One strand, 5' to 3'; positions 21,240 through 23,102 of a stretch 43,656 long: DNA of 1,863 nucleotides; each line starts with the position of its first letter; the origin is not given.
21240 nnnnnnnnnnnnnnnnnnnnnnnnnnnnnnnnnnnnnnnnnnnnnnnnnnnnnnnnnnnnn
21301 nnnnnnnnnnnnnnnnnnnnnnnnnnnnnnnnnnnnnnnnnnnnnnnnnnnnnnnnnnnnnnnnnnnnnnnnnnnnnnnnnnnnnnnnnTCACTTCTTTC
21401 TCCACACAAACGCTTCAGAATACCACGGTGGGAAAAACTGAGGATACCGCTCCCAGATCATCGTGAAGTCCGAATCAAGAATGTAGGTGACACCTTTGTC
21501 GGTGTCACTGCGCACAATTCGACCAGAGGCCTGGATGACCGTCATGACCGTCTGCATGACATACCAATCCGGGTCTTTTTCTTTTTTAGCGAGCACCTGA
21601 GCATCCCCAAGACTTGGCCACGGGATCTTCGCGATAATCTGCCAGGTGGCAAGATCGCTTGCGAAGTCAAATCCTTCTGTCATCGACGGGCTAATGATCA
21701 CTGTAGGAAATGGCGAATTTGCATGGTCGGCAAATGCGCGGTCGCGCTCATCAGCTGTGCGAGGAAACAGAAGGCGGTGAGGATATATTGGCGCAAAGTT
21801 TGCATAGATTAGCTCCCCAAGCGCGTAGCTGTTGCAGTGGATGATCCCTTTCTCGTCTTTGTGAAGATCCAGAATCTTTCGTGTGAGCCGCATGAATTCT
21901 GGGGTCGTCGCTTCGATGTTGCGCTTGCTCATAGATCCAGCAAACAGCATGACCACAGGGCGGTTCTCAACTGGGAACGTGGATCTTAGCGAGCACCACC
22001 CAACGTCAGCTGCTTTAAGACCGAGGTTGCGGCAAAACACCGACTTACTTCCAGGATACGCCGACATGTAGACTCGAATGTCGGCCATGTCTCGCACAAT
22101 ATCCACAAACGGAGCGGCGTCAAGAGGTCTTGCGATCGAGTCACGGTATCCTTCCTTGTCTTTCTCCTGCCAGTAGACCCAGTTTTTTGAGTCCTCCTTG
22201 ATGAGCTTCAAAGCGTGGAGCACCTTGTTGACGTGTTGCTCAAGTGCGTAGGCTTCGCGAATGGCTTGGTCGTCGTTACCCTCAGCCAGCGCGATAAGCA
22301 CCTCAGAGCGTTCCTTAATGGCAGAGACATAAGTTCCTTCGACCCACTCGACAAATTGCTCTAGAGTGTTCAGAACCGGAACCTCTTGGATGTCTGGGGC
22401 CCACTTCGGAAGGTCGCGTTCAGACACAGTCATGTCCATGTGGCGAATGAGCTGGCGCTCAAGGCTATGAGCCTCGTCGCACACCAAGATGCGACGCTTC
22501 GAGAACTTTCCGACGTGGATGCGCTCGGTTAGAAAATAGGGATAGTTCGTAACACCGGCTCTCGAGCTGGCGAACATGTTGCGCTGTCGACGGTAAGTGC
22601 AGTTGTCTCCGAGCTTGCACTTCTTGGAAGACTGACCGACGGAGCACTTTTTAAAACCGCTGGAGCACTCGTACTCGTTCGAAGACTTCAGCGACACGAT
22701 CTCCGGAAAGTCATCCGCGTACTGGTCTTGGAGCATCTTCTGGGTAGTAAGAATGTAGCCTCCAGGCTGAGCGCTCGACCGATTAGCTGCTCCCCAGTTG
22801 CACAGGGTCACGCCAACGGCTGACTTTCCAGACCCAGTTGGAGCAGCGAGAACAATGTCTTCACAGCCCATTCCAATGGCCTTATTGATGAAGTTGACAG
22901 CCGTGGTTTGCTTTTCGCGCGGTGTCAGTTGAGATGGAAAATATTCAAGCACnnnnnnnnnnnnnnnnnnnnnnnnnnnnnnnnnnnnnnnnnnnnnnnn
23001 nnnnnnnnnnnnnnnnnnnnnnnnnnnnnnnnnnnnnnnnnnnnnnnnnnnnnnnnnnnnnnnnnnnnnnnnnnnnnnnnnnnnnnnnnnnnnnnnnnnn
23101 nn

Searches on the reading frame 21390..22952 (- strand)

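Call 16: search_protein_families(library=pfam, proteins=[window:21390-22952:-], max_evalue=0.01)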
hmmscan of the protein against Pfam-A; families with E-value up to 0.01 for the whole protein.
window:21390-22952:- (520 aa): 4 families
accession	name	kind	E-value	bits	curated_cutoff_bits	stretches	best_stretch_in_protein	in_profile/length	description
PF13307.12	Helicase_C_2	-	2.3e-19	70.5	25.3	1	366-512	9-168/170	Helicase C-terminal domain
PF04851.21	ResIII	-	1.5e-06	28.7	22.5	1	9-166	2-139/164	Type III restriction enzyme, res subunit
PF00270.35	DEAD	-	2e-06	28.1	26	1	28-172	13-138/167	DEAD/DEAH box helicase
PF06733.21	DEAD_2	-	0.0013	18.9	21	1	111-181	99-172/172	DEAD_2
